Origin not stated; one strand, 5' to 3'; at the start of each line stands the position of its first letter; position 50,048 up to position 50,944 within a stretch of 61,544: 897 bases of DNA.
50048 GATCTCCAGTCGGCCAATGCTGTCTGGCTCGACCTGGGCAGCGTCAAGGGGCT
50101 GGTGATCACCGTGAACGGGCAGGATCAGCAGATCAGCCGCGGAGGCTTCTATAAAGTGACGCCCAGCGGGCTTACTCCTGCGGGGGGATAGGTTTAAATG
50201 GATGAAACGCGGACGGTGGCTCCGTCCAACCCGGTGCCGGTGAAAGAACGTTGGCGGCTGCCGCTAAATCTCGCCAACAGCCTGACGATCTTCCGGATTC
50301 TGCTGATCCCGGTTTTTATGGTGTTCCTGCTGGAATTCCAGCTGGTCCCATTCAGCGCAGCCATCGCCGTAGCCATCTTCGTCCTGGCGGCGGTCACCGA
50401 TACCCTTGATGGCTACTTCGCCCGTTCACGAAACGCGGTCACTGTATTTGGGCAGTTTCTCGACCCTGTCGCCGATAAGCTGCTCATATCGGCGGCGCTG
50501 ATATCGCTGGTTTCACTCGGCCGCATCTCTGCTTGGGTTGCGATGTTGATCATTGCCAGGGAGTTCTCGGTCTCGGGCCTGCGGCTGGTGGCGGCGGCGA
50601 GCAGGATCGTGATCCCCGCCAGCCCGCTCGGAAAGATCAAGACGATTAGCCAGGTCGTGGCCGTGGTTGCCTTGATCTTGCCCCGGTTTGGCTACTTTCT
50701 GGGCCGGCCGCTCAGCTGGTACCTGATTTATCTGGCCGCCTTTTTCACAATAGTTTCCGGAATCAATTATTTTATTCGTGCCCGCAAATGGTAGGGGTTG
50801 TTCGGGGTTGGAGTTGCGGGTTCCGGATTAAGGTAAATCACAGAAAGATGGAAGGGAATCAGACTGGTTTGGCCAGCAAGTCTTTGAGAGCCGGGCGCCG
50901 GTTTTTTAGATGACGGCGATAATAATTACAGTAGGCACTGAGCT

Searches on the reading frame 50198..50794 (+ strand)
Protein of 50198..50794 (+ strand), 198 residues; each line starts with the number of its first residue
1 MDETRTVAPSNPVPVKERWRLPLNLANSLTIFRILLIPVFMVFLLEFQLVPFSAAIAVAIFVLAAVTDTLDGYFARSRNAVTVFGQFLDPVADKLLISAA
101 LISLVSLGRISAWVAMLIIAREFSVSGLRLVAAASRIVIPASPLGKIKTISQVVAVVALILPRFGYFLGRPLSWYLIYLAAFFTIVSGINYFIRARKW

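Call 59: search_protein_families(library=pfam, proteins=[window:50198-50794:+], max_evalue=0.00001)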
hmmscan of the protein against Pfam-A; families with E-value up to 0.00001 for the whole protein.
window:50198-50794:+ (198 aa): 1 family
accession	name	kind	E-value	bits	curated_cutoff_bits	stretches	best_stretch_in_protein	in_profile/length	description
PF01066.26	CDP-OH_P_transf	-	1.1e-43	149.7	22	1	23-186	1-152/152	CDP-alcohol phosphatidyltransferase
